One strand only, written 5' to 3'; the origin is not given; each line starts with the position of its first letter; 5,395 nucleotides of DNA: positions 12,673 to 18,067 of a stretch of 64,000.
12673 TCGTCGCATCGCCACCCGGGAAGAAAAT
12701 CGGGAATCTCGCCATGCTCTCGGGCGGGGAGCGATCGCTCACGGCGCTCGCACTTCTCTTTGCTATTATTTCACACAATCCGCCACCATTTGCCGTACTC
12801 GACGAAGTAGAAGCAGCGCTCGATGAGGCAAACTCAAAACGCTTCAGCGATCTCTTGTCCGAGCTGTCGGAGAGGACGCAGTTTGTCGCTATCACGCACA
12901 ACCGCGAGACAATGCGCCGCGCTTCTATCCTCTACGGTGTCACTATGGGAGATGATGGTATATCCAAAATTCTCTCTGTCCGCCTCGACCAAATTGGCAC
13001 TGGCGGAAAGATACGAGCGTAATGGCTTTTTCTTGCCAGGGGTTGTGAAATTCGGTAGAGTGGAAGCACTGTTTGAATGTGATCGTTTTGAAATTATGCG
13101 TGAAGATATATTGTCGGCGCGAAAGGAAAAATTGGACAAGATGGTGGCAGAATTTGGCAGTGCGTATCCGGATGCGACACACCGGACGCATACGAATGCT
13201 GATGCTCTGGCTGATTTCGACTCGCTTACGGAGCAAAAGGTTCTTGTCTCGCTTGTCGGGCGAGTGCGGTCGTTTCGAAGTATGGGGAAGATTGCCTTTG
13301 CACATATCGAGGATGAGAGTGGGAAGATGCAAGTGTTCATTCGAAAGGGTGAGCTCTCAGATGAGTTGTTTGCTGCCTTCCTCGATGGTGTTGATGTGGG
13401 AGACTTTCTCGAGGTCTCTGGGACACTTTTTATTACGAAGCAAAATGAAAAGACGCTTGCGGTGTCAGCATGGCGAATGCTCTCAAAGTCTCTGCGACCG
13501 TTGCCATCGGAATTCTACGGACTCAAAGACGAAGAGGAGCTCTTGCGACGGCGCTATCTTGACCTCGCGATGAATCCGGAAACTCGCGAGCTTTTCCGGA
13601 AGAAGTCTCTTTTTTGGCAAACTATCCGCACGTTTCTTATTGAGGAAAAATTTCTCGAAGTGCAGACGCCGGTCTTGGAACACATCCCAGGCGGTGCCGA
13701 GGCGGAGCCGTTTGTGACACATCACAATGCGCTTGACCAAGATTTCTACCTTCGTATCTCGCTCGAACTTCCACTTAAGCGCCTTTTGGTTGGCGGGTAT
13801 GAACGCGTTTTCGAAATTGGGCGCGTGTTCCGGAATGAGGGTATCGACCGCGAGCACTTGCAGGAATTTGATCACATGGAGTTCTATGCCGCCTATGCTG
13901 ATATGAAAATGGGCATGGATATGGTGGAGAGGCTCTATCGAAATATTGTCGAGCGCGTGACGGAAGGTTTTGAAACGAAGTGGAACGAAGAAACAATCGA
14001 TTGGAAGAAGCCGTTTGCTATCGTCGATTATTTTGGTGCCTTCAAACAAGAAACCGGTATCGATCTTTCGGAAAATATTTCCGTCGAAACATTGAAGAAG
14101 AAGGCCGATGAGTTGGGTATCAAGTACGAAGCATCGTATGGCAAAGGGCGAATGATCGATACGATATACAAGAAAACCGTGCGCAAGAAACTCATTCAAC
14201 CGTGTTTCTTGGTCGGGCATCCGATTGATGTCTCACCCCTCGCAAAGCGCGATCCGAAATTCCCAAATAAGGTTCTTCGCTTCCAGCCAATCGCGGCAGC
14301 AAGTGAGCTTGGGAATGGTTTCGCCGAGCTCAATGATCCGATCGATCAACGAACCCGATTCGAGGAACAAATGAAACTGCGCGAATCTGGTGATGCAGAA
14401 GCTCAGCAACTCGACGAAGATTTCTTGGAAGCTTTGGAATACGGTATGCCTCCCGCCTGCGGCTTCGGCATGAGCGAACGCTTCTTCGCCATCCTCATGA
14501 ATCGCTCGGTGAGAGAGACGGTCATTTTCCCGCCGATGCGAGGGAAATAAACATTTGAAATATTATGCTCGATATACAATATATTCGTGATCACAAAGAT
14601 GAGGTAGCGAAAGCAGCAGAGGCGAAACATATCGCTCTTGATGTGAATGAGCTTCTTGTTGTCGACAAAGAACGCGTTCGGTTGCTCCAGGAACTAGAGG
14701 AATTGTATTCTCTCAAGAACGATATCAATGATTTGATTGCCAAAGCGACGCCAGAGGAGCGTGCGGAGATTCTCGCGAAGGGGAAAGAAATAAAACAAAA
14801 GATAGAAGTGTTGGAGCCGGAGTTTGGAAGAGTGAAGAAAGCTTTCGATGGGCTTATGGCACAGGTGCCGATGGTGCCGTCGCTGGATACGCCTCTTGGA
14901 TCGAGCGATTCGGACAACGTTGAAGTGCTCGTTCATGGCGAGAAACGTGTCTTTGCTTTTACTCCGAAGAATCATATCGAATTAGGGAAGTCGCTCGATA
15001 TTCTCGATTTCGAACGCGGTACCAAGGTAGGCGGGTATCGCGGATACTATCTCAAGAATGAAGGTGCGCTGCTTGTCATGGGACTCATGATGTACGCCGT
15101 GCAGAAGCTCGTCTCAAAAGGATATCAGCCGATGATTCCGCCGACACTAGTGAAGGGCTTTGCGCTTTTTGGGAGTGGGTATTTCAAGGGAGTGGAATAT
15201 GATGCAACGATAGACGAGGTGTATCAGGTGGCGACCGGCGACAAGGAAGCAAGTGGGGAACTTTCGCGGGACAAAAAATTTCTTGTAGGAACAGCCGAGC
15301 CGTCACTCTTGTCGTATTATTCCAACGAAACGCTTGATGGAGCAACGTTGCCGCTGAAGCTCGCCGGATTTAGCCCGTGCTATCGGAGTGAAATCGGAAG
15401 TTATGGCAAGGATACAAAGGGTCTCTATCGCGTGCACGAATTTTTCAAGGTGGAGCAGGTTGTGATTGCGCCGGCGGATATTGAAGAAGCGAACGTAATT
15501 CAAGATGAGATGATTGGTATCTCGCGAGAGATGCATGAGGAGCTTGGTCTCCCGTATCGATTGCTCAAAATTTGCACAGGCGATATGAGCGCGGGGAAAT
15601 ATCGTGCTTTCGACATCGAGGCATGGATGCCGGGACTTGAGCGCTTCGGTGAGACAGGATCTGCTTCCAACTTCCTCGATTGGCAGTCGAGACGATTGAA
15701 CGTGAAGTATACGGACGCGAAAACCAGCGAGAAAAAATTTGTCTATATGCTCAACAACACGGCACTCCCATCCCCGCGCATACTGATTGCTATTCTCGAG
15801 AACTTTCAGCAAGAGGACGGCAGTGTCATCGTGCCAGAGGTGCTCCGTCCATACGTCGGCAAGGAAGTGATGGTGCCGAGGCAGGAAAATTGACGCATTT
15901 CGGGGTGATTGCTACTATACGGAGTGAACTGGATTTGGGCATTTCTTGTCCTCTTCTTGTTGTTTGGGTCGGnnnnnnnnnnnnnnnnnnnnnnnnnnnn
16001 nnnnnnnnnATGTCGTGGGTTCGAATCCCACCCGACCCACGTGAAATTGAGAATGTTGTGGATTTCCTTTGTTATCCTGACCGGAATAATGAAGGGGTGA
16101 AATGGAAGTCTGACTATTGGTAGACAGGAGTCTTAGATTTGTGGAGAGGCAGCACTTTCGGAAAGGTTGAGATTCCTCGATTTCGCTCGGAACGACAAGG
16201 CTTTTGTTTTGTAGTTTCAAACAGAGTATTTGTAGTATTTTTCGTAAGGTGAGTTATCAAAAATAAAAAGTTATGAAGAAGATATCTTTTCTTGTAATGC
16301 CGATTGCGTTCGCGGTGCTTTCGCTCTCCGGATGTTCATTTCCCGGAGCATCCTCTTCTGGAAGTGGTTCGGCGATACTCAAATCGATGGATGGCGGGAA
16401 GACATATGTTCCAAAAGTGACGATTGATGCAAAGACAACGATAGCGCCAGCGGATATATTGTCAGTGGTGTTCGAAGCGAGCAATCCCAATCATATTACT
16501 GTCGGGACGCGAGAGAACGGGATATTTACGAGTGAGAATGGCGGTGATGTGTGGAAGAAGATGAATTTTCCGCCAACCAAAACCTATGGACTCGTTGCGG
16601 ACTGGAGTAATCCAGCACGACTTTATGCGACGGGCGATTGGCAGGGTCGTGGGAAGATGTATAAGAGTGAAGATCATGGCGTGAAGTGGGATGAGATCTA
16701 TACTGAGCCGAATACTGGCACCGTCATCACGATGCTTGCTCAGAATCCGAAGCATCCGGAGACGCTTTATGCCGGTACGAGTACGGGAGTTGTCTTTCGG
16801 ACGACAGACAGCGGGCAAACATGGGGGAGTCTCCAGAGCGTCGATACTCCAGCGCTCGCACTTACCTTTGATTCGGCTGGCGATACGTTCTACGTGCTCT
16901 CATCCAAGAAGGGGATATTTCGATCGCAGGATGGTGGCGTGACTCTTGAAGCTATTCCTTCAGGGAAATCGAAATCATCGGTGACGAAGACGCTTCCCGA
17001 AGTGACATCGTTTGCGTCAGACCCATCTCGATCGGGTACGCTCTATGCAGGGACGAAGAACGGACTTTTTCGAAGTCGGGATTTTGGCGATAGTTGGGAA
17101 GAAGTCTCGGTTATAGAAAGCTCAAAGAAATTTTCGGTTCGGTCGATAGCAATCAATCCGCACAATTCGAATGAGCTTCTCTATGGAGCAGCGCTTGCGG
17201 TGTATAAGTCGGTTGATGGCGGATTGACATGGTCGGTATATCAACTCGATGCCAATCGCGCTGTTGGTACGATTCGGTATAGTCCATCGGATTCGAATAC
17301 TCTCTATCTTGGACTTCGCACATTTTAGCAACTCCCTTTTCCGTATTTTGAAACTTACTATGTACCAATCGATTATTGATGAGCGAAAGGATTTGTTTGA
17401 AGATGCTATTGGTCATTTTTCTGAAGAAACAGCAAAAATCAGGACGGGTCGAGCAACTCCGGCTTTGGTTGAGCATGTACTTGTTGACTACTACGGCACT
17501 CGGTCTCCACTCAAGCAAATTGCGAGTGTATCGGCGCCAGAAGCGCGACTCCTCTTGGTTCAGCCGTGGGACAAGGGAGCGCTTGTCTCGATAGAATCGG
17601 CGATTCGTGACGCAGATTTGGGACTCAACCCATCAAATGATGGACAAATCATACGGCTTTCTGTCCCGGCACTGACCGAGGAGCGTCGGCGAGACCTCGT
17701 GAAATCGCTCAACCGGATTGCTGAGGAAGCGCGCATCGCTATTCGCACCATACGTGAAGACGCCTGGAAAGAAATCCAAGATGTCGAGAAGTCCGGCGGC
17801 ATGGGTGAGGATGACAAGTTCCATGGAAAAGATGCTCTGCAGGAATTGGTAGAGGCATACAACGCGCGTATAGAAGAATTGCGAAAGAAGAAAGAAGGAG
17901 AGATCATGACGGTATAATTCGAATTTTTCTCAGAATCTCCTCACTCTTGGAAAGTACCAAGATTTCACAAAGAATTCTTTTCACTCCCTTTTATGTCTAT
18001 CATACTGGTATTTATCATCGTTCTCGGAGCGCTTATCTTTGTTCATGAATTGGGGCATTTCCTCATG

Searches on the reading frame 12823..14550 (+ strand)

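Call 10: search_protein_families(library=pfam, proteins=[window:12823-14550:+], max_evalue=0.001)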
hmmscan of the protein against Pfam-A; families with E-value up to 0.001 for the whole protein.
window:12823-14550:+ (575 aa): 3 families
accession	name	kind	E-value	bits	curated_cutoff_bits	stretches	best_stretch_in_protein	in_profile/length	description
PF00152.25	tRNA-synt_2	-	3.8e-67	227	25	1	236-572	1-307/308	tRNA synthetases class II (D, K and N)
PF01336.31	tRNA_anti-codon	-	7.7e-15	55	27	1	142-219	1-74/75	OB-fold nucleic acid binding domain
PF01409.25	tRNA-synt_2d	-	4.7e-05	23.4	19.8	1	328-401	104-176/246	tRNA synthetases class II core domain (F)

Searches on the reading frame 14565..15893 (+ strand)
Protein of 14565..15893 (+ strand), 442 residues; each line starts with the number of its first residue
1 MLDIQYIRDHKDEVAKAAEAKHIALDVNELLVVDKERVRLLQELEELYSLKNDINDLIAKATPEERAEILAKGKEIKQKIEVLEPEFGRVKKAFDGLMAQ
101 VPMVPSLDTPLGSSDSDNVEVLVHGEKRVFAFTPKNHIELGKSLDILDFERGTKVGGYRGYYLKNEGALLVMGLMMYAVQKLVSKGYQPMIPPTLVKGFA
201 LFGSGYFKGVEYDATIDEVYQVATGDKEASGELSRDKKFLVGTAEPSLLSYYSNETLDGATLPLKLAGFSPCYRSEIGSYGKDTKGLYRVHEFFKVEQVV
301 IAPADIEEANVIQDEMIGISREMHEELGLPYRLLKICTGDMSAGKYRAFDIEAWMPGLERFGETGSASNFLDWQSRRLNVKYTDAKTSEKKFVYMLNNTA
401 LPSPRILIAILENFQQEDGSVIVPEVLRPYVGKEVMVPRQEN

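Call 67: search_protein_families(library=pfam, proteins=[window:14565-15893:+], max_evalue=0.0001)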
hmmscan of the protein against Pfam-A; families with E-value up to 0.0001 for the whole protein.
window:14565-15893:+ (442 aa): 2 families
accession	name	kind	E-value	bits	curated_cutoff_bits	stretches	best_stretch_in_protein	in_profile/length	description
PF00587.30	tRNA-synt_2b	-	3.6e-31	109.1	29.3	1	236-414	9-179/179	tRNA synthetase class II core domain (G, H, P, S and T)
PF02403.27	Seryl_tRNA_N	-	1.6e-18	67.4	28.2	1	1-105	1-108/108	Seryl-tRNA synthetase N-terminal domain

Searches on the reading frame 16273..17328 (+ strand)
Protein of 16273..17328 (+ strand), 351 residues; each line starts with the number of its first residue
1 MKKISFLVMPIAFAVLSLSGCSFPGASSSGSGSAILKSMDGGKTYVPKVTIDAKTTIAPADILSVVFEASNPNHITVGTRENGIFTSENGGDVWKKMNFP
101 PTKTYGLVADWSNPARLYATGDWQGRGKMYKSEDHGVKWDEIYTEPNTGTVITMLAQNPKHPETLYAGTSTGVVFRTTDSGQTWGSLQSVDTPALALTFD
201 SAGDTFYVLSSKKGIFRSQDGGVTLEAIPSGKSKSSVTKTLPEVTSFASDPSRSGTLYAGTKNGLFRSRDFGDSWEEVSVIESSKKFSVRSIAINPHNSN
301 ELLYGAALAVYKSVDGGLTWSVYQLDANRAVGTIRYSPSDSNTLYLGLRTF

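Call 67: search_protein_families(library=pfam, proteins=[window:16273-17328:+], max_evalue=0.0001)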
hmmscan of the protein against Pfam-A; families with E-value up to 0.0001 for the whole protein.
window:16273-17328:+ (351 aa): 5 families
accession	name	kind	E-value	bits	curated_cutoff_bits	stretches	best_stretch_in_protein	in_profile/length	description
PF15902.12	Sortilin-Vps10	-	2.2e-25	89.8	33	3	128-233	2-117/446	Sortilin, neurotensin receptor 3,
PF14870.12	PSII_BNR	-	1.4e-11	44.6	27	0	257-327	32-101/303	Photosynthesis system II assembly factor YCF48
PF02012.26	BNR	-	2.7e-07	30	27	0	311-321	1-11/12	BNR/Asp-box repeat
PF15899.11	BNR_6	-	6.9e-07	29.2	27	0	265-278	1-14/14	BNR-Asp box repeat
PF19755.4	DUF6242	-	1.7e-06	28.5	29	0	169-222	159-214/217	Domain of unknown function (DUF6242)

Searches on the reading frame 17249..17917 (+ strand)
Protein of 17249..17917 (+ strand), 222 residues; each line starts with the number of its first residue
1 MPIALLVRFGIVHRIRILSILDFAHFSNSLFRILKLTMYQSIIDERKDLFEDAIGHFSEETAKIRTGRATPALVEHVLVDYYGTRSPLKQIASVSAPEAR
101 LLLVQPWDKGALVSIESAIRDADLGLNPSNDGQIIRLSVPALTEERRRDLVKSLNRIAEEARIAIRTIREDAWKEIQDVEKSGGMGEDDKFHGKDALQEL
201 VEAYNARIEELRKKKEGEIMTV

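Call 68: search_protein_families(library=pfam, proteins=[window:17249-17917:+], max_evalue=0.0001)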
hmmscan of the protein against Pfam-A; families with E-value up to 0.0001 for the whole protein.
window:17249-17917:+ (222 aa): 1 family
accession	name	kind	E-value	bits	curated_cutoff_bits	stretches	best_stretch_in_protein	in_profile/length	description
PF01765.24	RRF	-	9.9e-59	198.3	29.7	1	58-220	2-164/164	Ribosome recycling factor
